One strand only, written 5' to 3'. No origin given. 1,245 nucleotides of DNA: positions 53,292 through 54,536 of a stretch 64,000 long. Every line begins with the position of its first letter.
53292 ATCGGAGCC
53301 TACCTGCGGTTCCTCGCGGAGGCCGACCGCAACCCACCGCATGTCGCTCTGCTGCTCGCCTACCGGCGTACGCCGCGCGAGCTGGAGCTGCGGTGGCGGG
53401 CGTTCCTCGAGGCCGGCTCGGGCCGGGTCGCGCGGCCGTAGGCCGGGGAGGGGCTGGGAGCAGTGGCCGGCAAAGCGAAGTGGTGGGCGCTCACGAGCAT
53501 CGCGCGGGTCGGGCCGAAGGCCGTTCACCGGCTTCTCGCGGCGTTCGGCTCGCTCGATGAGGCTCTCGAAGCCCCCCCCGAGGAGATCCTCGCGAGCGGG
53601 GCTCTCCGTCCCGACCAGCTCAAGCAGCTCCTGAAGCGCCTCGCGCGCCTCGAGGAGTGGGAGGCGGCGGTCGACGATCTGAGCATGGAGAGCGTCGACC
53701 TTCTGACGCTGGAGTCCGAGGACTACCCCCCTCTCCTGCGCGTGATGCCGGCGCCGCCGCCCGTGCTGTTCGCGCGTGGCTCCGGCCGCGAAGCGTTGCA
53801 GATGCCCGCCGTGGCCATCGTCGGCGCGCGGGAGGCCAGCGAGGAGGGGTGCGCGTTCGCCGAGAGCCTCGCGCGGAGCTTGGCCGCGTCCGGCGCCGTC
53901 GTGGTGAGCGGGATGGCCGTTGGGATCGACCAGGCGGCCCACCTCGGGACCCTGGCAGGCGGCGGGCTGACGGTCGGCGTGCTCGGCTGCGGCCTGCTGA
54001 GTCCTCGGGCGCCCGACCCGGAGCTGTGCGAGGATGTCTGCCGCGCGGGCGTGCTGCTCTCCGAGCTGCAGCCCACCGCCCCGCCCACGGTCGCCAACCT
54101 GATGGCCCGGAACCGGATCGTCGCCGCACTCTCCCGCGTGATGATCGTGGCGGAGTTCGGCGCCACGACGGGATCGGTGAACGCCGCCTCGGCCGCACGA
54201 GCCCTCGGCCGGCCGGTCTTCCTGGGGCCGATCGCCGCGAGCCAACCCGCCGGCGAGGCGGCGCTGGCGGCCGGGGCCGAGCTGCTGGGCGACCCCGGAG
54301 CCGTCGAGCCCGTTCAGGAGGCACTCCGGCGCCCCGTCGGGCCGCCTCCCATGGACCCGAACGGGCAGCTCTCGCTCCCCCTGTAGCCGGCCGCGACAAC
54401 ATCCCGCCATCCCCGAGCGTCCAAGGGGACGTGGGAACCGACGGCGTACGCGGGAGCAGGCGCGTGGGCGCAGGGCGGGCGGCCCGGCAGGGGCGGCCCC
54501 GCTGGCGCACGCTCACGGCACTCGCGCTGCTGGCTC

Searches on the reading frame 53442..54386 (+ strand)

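Call 51: search_protein_families(library=pfam, proteins=[window:53442-54386:+], max_evalue=0.0001)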
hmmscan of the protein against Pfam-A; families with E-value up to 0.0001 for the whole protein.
window:53442-54386:+ (314 aa): 2 families
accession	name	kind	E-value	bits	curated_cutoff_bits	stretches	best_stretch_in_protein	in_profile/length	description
PF02481.21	DNA_processg_A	-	4.3e-49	167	29.6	1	82-275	4-202/212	DNA recombination-mediator protein A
PF18306.6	LDcluster4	-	3.4e-06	27.2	26.3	1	123-260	3-121/151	SLOG cluster4 family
